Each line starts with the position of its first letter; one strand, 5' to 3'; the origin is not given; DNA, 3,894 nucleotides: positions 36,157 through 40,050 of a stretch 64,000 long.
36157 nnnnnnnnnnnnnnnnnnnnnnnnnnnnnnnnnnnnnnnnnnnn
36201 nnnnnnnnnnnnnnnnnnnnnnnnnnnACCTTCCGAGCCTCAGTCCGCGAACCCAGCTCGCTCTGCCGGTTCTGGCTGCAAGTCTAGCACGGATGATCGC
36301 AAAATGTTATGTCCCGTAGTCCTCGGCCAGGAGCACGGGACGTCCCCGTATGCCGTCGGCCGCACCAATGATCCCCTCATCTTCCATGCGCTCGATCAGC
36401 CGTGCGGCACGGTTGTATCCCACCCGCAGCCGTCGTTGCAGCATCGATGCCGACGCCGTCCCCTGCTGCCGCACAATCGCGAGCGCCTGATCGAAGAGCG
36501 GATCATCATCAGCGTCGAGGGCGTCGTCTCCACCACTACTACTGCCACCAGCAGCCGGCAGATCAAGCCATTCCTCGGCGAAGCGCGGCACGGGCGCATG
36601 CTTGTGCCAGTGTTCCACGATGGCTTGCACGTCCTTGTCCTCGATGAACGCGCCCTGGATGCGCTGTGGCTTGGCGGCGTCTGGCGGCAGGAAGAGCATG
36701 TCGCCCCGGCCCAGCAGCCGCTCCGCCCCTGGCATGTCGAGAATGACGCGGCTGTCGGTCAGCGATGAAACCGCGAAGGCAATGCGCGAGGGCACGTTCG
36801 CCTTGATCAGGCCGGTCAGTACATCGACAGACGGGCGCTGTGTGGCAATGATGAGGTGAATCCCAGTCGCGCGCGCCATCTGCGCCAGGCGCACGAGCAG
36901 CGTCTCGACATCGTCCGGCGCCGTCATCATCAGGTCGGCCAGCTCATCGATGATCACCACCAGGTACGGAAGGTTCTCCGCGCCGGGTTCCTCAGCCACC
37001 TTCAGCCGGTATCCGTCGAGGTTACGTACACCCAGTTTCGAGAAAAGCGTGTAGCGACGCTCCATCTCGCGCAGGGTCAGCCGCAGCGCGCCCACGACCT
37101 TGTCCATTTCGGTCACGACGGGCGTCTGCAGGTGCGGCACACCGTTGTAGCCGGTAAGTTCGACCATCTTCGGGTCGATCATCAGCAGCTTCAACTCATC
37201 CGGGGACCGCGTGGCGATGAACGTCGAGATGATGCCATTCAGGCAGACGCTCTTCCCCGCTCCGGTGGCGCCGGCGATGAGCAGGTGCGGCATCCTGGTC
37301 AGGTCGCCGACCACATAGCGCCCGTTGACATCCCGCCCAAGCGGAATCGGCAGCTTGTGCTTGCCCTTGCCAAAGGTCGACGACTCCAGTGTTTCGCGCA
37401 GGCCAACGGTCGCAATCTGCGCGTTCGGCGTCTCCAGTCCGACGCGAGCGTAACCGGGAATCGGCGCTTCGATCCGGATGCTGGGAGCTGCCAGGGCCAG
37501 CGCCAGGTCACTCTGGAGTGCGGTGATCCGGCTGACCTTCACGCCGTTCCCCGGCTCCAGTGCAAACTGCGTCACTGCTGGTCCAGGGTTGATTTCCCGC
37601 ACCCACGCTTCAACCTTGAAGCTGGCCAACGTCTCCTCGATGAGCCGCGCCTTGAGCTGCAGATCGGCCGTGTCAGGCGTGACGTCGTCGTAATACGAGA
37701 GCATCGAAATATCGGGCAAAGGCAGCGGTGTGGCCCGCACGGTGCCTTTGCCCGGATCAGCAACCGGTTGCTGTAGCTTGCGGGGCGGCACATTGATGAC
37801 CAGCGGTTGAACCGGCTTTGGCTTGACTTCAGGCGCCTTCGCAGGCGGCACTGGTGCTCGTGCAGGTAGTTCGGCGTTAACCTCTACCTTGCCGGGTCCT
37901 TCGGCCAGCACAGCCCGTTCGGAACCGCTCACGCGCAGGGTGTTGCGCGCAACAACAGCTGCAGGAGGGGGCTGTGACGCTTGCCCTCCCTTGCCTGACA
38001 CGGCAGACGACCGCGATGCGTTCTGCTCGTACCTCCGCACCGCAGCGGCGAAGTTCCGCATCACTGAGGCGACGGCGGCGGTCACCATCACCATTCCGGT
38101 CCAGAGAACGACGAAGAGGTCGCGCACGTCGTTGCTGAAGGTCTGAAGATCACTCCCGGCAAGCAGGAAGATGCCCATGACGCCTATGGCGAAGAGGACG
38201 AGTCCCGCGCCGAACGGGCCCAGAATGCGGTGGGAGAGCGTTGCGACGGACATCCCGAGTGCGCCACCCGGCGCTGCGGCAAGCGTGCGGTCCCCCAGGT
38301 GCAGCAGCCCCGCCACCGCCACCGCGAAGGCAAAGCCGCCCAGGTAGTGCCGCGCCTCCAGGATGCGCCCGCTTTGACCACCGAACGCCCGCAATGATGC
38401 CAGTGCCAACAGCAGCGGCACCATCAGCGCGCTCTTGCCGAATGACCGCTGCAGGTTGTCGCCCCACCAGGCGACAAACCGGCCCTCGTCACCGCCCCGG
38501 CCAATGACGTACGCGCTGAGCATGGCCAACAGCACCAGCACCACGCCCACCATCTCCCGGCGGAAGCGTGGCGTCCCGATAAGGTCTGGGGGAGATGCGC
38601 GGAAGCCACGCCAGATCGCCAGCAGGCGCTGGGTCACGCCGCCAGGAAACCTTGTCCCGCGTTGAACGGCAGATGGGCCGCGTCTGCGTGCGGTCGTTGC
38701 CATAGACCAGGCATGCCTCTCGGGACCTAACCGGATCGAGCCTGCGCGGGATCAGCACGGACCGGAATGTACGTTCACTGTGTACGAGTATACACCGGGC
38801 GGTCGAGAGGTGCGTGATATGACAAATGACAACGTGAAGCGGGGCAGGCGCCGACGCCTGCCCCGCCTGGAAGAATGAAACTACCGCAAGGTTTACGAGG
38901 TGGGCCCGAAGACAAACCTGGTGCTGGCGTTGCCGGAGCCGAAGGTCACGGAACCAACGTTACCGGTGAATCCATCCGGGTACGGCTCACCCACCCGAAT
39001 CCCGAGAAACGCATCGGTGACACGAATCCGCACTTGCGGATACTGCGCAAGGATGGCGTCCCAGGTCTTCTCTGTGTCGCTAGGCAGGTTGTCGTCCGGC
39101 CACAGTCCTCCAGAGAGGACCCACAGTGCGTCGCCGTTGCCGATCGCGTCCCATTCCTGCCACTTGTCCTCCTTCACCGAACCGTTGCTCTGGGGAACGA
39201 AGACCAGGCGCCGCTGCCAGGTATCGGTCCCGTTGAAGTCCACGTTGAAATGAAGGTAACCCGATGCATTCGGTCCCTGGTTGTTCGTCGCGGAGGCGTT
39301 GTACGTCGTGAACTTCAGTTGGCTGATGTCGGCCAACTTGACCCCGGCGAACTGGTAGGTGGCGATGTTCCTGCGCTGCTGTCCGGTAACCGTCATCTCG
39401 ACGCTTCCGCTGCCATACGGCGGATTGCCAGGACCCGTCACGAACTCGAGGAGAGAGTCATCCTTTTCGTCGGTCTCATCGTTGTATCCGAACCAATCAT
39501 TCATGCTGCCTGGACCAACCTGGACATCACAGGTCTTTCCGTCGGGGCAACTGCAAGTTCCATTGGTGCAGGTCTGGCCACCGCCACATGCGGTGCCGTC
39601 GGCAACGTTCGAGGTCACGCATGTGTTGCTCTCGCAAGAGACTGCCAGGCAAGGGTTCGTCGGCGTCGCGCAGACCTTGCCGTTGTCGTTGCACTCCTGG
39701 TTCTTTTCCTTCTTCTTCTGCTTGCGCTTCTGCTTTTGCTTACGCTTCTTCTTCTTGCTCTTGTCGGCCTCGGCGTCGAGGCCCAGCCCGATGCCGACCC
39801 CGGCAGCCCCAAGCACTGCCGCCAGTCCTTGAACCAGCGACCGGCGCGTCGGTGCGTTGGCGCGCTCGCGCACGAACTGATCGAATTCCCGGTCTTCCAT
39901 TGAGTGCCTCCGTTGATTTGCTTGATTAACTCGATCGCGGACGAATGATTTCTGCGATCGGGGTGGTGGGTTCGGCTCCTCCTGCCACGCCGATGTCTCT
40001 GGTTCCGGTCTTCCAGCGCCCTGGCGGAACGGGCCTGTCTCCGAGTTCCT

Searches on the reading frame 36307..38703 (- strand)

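Call 9: search_protein_families(library=pfam, proteins=[window:36307-38703:-])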
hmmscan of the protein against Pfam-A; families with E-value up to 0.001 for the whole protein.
window:36307-38703:- (798 aa): 5 families
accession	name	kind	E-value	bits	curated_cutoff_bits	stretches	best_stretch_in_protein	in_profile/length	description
PF01580.24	FtsK_SpoIIIE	-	8.4e-63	212.2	24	1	435-626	2-221/221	FtsK/SpoIIIE family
PF17854.6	FtsK_alpha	-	3.8e-28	98.1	22.9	1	329-427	1-101/101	FtsK alpha domain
PF09397.16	FtsK_gamma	-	1.7e-25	89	30.6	1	732-792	2-62/63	Ftsk gamma domain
PF13491.11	FtsK_4TM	-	7.4e-09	35.9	23.1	1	74-191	48-168/171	4TM region of DNA translocase FtsK/SpoIIIE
PF12846.13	AAA_10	-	0.00049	19.7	27.5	0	464-513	14-59/362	AAA-like domain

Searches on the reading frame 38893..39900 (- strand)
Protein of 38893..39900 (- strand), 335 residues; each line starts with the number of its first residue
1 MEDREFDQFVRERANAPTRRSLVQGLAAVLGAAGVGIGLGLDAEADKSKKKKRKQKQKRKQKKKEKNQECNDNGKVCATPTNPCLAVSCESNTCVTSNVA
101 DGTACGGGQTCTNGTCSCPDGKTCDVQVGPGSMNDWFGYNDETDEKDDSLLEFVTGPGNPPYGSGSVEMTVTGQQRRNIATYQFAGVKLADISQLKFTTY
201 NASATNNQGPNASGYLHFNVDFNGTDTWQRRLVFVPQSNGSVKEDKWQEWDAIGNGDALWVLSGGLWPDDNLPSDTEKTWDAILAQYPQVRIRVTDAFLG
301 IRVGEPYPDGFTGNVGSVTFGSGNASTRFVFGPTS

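Call 9: search_protein_families(library=pfam, proteins=[window:38893-39900:-])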
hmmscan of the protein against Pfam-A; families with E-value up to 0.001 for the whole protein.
window:38893-39900:- (335 aa): 0 families

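Call 22: find_related_loci(query=window:38893-39900:-, collection=metagenome_contigs, flank=3000)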
Query window:38893-39900:- (335 aa) in metagenome_contigs; peptide patterns used: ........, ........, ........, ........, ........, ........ (x = any residue, [..] = any of these).
600 stretches matched a pattern, but none encodes a relative of the query by tblastn (E <= 1e-3).
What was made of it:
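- Tried and rejected: (2) A metagenome scan with the secreted protein found no relative (call 22).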

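Call 23: find_homologous_proteins(query=window:38893-39900:-)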
Query window:38893-39900:- (335 aa): 207 proteins with E <= 0.001 among 5300 candidates; the best 120 are listed.
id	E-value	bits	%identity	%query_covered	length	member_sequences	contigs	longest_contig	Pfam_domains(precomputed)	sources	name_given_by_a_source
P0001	1.5e-225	766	99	100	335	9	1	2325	-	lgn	-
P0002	1.2e-162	560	68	100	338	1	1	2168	-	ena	-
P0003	5.1e-160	551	70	99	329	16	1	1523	-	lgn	-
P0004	7.9e-151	521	65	100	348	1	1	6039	-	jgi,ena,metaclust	metaclust:\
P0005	3.3e-147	509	62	99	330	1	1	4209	-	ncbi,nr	ncbi:MAG: hypothetical protein KC442_12760 [Thermomicrobiales bacterium]|nr:hypothetical protein [Th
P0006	2.6e-140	486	63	99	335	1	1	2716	-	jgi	jgi:hypothetical protein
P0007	4.1e-133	462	66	86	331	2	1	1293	-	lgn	-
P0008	4.9e-133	462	60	100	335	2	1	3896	-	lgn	-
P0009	1.1e-127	445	57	100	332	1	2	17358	-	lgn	-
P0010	4.7e-126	439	60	99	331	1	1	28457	-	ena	-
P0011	2.4e-112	394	59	75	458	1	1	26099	-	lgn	-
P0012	7.6e-107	376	50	100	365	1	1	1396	-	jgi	jgi:hypothetical protein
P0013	4.9e-103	364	50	100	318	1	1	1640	-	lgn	-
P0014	1.1e-99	353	47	100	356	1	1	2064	-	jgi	jgi:hypothetical protein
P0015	6.3e-98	347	48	100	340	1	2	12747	-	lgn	-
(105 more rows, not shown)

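Call 24: find_encoding_contigs(protein=P0001, flank=3000, max_places=2)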
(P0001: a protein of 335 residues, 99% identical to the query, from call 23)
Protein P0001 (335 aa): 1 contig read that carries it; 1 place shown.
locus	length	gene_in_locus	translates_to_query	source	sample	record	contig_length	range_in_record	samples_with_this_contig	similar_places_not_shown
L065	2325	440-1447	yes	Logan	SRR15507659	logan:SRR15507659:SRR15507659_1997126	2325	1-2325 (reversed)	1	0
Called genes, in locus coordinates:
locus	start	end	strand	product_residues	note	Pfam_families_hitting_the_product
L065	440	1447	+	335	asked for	-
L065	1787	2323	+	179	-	?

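Call 25: find_encoding_contigs(protein=P0004, flank=3000, max_places=2)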
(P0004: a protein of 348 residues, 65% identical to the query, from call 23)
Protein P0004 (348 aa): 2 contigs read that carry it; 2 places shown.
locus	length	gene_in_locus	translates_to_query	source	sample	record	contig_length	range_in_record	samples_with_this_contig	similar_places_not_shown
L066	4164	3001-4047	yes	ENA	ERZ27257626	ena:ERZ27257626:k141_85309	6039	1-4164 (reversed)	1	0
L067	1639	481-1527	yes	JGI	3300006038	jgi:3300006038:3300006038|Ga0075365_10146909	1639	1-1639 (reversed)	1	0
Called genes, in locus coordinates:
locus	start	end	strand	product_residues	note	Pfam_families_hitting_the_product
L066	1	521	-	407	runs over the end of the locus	PF02771:Acyl-CoA_dh_N, PF02770:Acyl-CoA_dh_M, PF00441:Acyl-CoA_dh_1, PF08028:Acyl-CoA_dh_2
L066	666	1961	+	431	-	PF01266:DAO (weak), PF01494:FAD_binding_3 (weak), PF01946:Thi4 (weak), PF07992:Pyr_redox_2 (weak), PF12831:FAD_oxidored, PF13450:NAD_binding_8 (weak), PF13738:Pyr_redox_3 (weak), PF26311:ETF-QO_FixC_C, +2 more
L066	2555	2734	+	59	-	-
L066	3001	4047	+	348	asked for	-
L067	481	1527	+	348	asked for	-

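Call 26: find_encoding_contigs(protein=P0005, flank=3000, max_places=2)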
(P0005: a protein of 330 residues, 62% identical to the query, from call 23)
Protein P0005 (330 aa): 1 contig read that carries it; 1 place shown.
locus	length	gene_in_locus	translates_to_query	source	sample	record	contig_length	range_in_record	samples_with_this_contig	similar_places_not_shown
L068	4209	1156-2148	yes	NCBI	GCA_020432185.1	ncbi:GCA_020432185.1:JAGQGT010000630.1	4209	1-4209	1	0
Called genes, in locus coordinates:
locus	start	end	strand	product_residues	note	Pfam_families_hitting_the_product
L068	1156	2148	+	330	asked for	-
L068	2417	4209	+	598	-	PF13491:FtsK_4TM, PF17854:FtsK_alpha, PF01580:FtsK_SpoIIIE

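Call 27: find_encoding_contigs(protein=P0010, flank=3000, max_places=2)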
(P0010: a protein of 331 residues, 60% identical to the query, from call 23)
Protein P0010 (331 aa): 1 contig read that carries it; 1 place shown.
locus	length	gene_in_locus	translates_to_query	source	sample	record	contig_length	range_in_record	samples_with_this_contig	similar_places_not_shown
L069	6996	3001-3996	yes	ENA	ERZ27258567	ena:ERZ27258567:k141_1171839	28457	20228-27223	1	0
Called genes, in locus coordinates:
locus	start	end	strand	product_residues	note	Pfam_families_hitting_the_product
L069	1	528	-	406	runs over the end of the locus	PF02771:Acyl-CoA_dh_N, PF02770:Acyl-CoA_dh_M, PF00441:Acyl-CoA_dh_1, PF08028:Acyl-CoA_dh_2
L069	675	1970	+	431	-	PF01266:DAO (weak), PF01494:FAD_binding_3 (weak), PF01946:Thi4 (weak), PF07992:Pyr_redox_2, PF12831:FAD_oxidored, PF13450:NAD_binding_8 (weak), PF13738:Pyr_redox_3 (weak), PF26311:ETF-QO_FixC_C, +2 more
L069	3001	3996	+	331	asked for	-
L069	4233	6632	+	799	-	PF13491:FtsK_4TM (weak), PF17854:FtsK_alpha, PF01580:FtsK_SpoIIIE, PF09397:FtsK_gamma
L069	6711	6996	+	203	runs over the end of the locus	PF21176:RecR_HhH, PF02132:RecR_ZnF (weak), PF01751:Toprim, PF13662:Toprim_4, PF21175:RecR_C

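Call 28: find_encoding_contigs(protein=P0009, flank=3000, max_places=2)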
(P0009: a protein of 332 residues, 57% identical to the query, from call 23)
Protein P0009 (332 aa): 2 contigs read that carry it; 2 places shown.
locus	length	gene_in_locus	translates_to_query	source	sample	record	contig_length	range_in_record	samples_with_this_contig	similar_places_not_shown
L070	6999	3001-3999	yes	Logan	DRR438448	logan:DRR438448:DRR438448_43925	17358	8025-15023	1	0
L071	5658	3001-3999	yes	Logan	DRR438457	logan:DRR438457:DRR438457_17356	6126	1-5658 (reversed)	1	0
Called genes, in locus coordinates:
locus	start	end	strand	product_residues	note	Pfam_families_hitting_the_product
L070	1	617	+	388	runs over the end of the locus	-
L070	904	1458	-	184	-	-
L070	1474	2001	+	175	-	-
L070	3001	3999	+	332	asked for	-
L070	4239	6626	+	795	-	PF13491:FtsK_4TM, PF17854:FtsK_alpha, PF01580:FtsK_SpoIIIE, PF09397:FtsK_gamma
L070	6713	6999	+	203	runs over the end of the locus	PF21176:RecR_HhH, PF02132:RecR_ZnF (weak), PF01751:Toprim, PF13662:Toprim_4, PF21175:RecR_C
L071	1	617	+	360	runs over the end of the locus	?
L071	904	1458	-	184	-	-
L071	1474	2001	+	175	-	-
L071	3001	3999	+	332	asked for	-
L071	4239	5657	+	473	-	?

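Call 29: find_encoding_contigs(protein=P0008, flank=3000, max_places=2)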
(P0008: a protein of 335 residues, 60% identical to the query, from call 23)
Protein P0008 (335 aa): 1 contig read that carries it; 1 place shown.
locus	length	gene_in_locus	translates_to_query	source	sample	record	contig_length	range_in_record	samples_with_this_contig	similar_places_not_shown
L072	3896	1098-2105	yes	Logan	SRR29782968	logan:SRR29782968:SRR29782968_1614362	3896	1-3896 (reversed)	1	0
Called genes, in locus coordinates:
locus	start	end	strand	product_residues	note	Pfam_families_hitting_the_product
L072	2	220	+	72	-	?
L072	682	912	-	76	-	-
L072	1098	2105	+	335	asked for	-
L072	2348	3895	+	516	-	?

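Call 30: find_encoding_contigs(protein=P0006, flank=3000, max_places=2)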
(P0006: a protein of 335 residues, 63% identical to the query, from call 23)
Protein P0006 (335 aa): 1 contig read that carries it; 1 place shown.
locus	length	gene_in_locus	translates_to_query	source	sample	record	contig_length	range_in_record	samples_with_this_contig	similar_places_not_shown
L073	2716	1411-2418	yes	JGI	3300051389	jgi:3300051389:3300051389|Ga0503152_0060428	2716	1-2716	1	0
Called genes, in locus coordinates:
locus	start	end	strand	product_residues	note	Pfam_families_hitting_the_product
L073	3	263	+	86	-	?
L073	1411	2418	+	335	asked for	-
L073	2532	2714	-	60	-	?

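Call 31: find_encoding_contigs(protein=P0011, flank=3000, max_places=2)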
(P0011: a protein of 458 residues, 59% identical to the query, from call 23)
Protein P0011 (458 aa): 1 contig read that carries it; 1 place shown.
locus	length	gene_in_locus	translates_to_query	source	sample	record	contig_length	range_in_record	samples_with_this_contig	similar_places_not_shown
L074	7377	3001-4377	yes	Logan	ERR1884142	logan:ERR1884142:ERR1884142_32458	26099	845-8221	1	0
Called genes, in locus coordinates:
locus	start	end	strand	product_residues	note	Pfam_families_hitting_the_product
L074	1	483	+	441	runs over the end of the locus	?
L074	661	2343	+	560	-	PF00496:SBP_bac_5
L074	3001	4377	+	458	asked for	-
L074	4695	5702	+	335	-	-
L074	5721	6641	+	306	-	PF19300:BPD_transp_1_N (weak), PF00528:BPD_transp_1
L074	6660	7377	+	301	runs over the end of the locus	PF12911:OppC_N, PF00528:BPD_transp_1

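Call 32: find_encoding_contigs(protein=P0015, flank=3000, max_places=2)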
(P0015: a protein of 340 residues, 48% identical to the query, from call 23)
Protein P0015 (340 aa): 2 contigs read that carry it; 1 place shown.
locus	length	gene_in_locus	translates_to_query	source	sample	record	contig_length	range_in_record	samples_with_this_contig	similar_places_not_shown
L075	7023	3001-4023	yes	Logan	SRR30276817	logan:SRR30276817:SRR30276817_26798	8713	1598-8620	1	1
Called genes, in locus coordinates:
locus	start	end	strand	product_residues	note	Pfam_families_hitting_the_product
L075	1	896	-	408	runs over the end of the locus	PF02771:Acyl-CoA_dh_N, PF02770:Acyl-CoA_dh_M, PF00441:Acyl-CoA_dh_1, PF08028:Acyl-CoA_dh_2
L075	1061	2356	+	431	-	PF00890:FAD_binding_2 (weak), PF01266:DAO, PF01494:FAD_binding_3, PF01946:Thi4 (weak), PF07992:Pyr_redox_2, PF12831:FAD_oxidored, PF13450:NAD_binding_8 (weak), PF26311:ETF-QO_FixC_C, +4 more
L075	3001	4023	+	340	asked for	-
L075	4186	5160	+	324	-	-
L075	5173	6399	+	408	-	PF01494:FAD_binding_3, PF04820:Trp_halogenase (faint), PF13450:NAD_binding_8 (weak)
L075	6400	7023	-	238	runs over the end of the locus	?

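Call 33: find_encoding_contigs(protein=P0002, flank=3000, max_places=2)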
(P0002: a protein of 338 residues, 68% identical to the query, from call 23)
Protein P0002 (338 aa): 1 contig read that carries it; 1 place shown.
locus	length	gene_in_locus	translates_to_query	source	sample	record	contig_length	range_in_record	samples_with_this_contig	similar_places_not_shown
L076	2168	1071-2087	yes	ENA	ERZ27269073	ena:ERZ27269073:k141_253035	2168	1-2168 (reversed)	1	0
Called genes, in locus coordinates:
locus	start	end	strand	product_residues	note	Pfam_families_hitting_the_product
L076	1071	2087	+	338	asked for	-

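Call 48: search_solved_structures(query=window:38893-39900:-, max_evalue=1)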
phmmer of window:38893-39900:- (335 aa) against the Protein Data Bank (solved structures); distinct sequences matched with E-value up to 1: 0.

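Call 59: search_protein_families(library=ncbifam, proteins=[window:38893-39900:-], max_evalue=0.01)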
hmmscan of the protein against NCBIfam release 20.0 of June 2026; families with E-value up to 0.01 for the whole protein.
window:38893-39900:- (335 aa): 0 families

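Call 61: find_encoding_contigs(protein=P0003, flank=3000, max_places=3)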
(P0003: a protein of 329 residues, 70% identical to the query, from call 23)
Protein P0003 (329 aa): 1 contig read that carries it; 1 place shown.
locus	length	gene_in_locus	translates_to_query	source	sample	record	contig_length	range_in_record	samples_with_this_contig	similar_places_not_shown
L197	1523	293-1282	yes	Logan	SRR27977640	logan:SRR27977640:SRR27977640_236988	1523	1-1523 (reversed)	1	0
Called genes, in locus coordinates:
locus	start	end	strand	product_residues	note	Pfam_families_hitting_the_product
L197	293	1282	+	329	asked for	-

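Call 62: find_encoding_contigs(protein=P0014, flank=3000, max_places=3)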
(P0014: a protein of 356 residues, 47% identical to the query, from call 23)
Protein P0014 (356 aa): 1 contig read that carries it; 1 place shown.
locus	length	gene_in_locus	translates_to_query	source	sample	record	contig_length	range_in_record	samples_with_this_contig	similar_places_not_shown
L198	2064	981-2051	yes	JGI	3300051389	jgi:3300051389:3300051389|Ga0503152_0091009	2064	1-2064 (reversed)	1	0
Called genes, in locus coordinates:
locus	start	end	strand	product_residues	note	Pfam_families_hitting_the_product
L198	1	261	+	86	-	?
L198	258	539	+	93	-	-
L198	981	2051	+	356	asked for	-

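Call 66: predict_structure(alignment_id=A7)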
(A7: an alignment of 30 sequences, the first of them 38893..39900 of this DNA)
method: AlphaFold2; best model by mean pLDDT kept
length: 335 residues; sequences in the alignment: 30
mean_pLDDT: 83.3   pTM: 0.71
mean pLDDT of the five models: 83.3, 82.9, 82.8, 82.1, 82.0
residues with pLDDT >= 90: 183; 70-90: 101; 50-70: 10; < 50: 41
segments of 3 or more residues with pLDDT < 50: 1-5, 7-10, 12-43
pLDDT, mean of each block of 10 residues (from residue 1): 44 40 38 39 58 83 82 87 91 93 86 87 92 95 94 91 92 92 94 96 79 92 81 95 94 96 91 96 96 91 81 95 90 86
secondary structure, 60 per line:
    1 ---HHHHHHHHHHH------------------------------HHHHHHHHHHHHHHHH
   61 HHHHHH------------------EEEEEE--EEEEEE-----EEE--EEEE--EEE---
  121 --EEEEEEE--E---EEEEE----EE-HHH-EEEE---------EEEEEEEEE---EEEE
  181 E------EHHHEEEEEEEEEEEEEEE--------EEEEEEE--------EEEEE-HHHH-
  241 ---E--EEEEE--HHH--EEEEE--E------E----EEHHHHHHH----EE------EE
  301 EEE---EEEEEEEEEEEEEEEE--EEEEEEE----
elements in order: H4-14 H45-66 E85-90 E93-98 E104-106 E109-112 E115-117 E123-129 E136-140 E152-155 E165-173 E177-181 E192-206 E215-221 E230-234 H236-239 E247-251 E259-263 H280-286 E299-303 E307-322 E325-331

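Call 69: fold_search(model_id=the predicted structure, library=pdb)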
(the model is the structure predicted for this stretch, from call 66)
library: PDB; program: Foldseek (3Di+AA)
matches with E <= 10: 671; with E <= 0.001: 0
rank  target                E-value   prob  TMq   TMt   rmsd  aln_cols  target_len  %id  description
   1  2xom_A                1.4e-03  0.99  0.23  0.46  10.5       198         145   12  Atomic resolution structure of TmCBM61 in complex with beta-1,4- galactotriose (released 2010-09-08)
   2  1v0a                  3.0e-03  1.00  0.31  0.54   5.6       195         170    8  Family 11 Carbohydrate-Binding Module of cellulosomal cellulase Lic26A-Cel5E of Clostridium thermocellum (released 2005-01-12)
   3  6r3m_A                3.5e-03  1.00  0.31  0.52   7.5       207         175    8  Family 11 Carbohydrate-Binding Module from Clostridium thermocellum in complex with beta-1,3-1,4-mixed-linked tetrasac (released 2020-02-05)
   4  5z06_A                3.5e-03  1.00  0.28  0.15   6.9       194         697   10  Crystal structure of beta-1,2-glucanase from Parabacteroides distasonis (released 2018-05-30)
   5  7t7y                  3.9e-03  1.00  0.28  0.53   5.5       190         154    8  The crystal structure of family 8 carbohydrate-binding module from Dictyostelium discoideum complexed with iodine atoms (released 2022-04-20)
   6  9vbx_A                4.4e-03  0.75  0.22  0.28  13.5       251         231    8  Lectin FRIL from Lablab purpureus complexed to Lewis X tetrasaccharide (released 2026-03-18)
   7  1wmx_A                4.6e-03  0.99  0.30  0.51   5.9       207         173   12  Crystal Structure of Family 30 Carbohydrate Binding Module (released 2004-08-03)
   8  6r31_A                5.2e-03  1.00  0.32  0.56   6.0       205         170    8  Family 11 Carbohydrate-Binding Module from Clostridium thermocellum in complex with beta-1,3-1,4-mixed-linked tetrasac (released 2020-02-05)
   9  5z06_B                5.2e-03  0.99  0.28  0.15   6.8       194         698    9  Crystal structure of beta-1,2-glucanase from Parabacteroides distasonis (released 2018-05-30)
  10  2xon_L                5.5e-03  0.99  0.27  0.52   5.6       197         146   11  Structure of TmCBM61 in complex with beta-1,4-galactotriose at 1.4 A resolution (released 2010-09-08)
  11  9i5a_B                5.8e-03  0.98  0.29  0.28   6.4       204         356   12  Crystal structure of wild type perlecan region 3 construct I876-V1272 construct including one laminin IV-like and four (released 2025-04-02)
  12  5e7g_A                6.5e-03  0.66  0.19  0.15   9.7       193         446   12  Crystal structure of Bacova_02650 with xylogluco-oligosaccharide (released 2016-05-04)
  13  1wky                  7.2e-03  0.93  0.23  0.18   7.3       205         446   12  Crystal structure of alkaline mannanase from Bacillus sp. strain JAMB-602: catalytic domain and its Carbohydrate Binding (released 2005-06-15)
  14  7lyu_B                7.2e-03  0.82  0.23  0.22  13.8       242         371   14  Reelin repeat 8 (released 2022-06-15)
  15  2a6x_B                7.7e-03  0.77  0.23  0.33  10.3       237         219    8  Crystal structure of Emp46p carbohydrate recognition domain (CRD), Y131F mutant (released 2006-01-31)
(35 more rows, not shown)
